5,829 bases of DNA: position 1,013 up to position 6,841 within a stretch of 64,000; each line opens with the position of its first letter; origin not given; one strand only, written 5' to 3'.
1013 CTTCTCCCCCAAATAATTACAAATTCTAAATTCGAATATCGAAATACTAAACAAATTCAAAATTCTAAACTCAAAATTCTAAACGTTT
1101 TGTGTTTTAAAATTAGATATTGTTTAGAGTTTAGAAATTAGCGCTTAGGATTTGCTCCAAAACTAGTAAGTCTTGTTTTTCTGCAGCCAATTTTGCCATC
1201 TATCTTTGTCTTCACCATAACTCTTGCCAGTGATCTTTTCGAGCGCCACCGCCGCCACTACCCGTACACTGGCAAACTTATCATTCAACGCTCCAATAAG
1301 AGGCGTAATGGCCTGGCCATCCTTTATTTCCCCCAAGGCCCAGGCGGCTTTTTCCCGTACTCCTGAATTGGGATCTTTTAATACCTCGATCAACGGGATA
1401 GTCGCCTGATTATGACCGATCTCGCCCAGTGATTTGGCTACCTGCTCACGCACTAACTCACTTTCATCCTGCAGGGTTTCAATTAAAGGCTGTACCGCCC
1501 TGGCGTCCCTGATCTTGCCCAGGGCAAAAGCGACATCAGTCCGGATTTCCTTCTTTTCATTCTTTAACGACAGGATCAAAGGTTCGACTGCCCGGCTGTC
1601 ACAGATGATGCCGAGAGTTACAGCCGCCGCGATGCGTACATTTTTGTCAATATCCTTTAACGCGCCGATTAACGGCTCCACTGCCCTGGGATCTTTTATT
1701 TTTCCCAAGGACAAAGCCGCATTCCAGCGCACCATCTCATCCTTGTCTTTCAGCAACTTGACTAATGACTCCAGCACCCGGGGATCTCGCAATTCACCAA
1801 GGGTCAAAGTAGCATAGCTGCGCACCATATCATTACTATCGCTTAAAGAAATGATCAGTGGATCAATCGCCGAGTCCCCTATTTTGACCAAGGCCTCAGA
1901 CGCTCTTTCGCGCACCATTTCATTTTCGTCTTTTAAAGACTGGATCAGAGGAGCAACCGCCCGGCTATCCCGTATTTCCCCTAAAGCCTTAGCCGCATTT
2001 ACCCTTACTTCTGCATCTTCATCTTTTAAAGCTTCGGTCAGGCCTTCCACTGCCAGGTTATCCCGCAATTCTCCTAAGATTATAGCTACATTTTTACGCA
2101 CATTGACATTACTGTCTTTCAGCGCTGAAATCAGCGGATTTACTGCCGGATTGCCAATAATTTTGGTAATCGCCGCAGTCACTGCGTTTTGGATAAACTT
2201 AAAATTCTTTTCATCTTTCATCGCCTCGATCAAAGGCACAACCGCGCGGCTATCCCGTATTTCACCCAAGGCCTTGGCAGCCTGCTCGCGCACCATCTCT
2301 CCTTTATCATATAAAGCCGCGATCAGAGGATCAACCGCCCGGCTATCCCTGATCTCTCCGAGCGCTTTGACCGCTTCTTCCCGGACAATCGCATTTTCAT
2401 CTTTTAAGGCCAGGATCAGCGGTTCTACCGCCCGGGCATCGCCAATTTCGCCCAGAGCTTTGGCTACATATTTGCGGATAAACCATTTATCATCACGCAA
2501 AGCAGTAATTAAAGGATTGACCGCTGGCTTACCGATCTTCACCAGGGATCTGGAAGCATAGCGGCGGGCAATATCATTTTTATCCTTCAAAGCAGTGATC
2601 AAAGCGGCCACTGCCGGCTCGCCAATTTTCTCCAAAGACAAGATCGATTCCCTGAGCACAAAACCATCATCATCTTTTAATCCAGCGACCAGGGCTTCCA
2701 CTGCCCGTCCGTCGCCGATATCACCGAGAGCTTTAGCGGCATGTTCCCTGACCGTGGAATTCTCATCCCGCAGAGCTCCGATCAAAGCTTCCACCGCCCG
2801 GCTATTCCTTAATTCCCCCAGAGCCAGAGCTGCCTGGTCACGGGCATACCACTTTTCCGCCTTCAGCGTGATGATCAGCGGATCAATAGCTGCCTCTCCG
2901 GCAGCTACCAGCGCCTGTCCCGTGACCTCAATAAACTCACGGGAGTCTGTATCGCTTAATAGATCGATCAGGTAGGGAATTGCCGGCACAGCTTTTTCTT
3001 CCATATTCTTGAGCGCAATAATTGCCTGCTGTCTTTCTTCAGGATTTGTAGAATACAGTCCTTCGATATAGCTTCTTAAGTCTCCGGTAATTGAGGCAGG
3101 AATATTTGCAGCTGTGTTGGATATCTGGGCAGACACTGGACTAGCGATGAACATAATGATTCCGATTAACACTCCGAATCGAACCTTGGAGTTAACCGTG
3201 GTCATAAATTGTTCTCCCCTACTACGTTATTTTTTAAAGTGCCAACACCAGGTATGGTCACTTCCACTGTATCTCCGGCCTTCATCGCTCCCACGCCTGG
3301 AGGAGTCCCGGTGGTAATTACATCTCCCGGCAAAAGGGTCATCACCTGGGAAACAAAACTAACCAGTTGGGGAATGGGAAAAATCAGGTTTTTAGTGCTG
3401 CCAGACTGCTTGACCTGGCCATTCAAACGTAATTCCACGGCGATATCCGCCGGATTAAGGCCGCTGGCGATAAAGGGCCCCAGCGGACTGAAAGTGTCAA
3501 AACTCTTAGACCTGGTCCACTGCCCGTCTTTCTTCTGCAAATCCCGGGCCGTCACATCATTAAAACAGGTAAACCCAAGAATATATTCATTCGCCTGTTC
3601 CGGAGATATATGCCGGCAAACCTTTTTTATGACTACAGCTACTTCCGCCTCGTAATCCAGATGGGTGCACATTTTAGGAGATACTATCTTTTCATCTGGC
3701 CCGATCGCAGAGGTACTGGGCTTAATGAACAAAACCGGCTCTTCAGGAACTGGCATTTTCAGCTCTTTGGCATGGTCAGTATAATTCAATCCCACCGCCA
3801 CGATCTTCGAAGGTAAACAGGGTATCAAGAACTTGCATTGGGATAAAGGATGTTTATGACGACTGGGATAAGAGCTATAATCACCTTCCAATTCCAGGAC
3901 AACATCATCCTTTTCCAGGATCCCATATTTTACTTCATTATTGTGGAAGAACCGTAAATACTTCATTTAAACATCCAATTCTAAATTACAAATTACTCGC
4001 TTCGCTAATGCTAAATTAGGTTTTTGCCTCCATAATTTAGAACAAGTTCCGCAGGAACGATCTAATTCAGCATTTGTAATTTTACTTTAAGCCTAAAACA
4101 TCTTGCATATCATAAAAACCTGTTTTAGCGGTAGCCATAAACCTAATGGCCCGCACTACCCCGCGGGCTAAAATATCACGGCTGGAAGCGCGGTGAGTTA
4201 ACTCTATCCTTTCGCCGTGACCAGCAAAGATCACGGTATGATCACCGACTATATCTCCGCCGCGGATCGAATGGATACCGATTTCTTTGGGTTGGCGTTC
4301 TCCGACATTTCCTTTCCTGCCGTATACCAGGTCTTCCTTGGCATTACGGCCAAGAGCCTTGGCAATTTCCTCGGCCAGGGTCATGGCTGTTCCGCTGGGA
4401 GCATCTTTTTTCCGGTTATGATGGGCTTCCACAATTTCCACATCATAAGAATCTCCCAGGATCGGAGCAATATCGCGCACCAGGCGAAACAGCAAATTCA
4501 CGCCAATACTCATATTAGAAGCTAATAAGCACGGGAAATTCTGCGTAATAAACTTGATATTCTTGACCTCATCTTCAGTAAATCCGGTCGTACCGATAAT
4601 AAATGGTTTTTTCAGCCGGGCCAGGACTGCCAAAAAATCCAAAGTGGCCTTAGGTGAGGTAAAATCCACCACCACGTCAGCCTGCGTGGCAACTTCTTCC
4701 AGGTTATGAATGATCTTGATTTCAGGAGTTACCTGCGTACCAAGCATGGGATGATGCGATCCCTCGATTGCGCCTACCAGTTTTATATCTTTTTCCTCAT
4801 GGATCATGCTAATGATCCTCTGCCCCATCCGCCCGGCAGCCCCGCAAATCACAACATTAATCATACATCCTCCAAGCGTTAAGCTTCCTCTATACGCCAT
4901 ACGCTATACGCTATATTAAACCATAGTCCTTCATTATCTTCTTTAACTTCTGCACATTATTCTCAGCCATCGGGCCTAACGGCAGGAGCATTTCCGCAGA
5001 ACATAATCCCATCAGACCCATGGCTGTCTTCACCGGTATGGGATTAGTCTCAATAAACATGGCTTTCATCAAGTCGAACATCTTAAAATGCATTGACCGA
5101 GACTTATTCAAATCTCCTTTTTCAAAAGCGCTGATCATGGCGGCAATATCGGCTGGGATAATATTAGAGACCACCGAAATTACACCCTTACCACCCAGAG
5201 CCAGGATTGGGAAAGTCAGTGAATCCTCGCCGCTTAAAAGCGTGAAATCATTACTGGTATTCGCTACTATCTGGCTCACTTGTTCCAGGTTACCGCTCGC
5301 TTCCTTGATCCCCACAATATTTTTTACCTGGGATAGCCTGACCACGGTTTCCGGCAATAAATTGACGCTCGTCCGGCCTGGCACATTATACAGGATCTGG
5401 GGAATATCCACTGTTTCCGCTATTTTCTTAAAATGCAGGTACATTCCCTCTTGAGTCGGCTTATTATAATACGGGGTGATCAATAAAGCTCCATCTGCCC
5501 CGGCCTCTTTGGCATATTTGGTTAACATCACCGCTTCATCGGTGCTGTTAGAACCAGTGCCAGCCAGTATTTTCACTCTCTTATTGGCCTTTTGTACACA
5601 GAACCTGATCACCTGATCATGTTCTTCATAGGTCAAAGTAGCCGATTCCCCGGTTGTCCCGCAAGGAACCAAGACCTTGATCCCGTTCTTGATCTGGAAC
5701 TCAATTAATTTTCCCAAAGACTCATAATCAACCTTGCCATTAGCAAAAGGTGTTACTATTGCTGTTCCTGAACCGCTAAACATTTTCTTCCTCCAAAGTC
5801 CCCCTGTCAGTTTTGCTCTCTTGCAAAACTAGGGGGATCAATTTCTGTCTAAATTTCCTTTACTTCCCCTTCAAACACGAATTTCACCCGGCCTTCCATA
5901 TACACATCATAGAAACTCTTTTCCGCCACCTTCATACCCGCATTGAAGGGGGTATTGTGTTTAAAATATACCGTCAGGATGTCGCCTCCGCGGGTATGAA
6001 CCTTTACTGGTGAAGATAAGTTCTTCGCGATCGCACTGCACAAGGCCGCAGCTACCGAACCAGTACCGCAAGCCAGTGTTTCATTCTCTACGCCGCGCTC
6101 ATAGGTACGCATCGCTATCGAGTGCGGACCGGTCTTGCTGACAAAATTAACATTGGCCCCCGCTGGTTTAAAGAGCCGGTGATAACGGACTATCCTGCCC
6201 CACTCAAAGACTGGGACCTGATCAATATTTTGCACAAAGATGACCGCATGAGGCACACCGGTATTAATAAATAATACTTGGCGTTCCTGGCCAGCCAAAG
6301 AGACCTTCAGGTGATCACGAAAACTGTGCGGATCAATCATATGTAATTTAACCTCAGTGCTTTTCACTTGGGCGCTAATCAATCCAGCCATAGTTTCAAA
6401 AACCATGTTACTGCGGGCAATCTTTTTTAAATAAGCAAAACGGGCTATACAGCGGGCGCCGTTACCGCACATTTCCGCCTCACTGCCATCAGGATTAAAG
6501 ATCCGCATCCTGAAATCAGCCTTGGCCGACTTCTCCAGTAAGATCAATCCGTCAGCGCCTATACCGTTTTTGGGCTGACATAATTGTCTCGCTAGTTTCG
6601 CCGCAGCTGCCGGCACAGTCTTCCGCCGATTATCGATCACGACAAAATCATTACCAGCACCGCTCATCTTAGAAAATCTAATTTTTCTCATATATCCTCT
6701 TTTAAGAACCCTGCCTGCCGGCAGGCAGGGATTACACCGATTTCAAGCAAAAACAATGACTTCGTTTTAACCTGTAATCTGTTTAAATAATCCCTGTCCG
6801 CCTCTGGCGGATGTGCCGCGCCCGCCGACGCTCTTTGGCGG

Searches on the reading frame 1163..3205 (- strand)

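Call 15: search_protein_families(library=pfam, proteins=[window:1163-3205:-], max_evalue=0.0001)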
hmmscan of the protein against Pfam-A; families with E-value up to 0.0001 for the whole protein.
window:1163-3205:- (680 aa): 20 families
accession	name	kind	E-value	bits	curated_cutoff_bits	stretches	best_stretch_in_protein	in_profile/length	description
PF13646.12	HEAT_2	-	9.6e-118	385.2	27.7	9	447-530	1-86/88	HEAT repeats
PF03130.22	HEAT_PBS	-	2.4e-91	290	20.9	7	274-300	1-27/27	PBS lyase HEAT-like repeat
PF02985.28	HEAT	-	1.8e-70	226.5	23.5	0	388-411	4-27/31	HEAT repeat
PF13513.12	HEAT_EZ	-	8.5e-57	189.1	27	0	119-162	1-54/55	HEAT-like repeat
PF00514.29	Arm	-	8.4e-43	143.5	20.6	0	603-627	15-39/41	Armadillo/beta-catenin-like repeat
PF12717.13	Cnd1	-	2.2e-30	106.3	26.4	1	352-414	20-88/162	non-SMC mitotic condensation complex subunit 1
PF25786.1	HEAT_GCN1_C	-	6.7e-15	55.9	27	0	370-443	13-95/151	GCN1-like, C-terminal HEAT repeats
PF01602.26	Adaptin_N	-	2.3e-13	50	37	0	453-539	87-184/524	Adaptin N terminal region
PF25767.1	ARM_TBCD_2nd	-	2.5e-13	50.4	29.7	0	476-504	77-105/245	Tubulin-specific chaperone D-like, ARM repeats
PF24492.1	HEAT_ECM29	-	1.1e-11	45.6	27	0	136-163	112-139/160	Proteasome adapter and scaffold protein ECM29, HEAT-repeat domain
PF21581.3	SCD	-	2.5e-11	44.1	27.5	0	265-288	37-60/75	Stromalin conservative domain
PF12755.13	Vac14_Fab1_bd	-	9.2e-11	42.7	22.1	0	193-236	23-66/97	Vacuolar 14 Fab1-binding region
PF11791.14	Aconitase_B_N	-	1.4e-09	38.5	25.8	0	268-314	73-117/153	Aconitate B N-terminal domain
PF00745.25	GlutR_dimer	-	7.7e-09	36.2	22.9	0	273-315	5-47/99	Glutamyl-tRNAGlu reductase, dimerisation domain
PF24714.1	TOR1L1_N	-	4e-08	33.4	43.3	0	475-539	81-162/281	TORTIFOLIA1 N-terminal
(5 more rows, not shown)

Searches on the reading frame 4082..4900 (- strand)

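Call 15: search_protein_families(library=pfam, proteins=[window:4082-4900:-], max_evalue=0.0001)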
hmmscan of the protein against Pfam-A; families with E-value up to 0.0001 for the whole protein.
window:4082-4900:- (272 aa): 2 families
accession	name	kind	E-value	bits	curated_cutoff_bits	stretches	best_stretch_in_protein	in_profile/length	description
PF05173.19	DapB_C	-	8.2e-49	165.1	27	1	133-269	1-121/121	Dihydrodipicolinate reductase, C-terminus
PF01113.26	DapB_N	-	7.3e-33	113.7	25.6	1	14-130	1-124/124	Dihydrodipicolinate reductase, N-terminus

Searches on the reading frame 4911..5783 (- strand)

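Call 15: search_protein_families(library=pfam, proteins=[window:4911-5783:-], max_evalue=0.0001)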
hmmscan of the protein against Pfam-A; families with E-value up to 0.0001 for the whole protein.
window:4911-5783:- (290 aa): 1 family
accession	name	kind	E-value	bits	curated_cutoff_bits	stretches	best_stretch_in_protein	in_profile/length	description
PF00701.28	DHDPS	-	2e-100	335.7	22.1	1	2-285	2-287/289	Dihydrodipicolinate synthetase family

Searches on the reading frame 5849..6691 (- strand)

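Call 15: search_protein_families(library=pfam, proteins=[window:5849-6691:-], max_evalue=0.0001)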
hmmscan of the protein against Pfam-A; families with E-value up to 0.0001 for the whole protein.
window:5849-6691:- (280 aa): 1 family
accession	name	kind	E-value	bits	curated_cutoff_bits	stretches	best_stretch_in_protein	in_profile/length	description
PF01678.24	DAP_epimerase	-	4.1e-53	179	34.7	2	6-114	1-109/121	Diaminopimelate epimerase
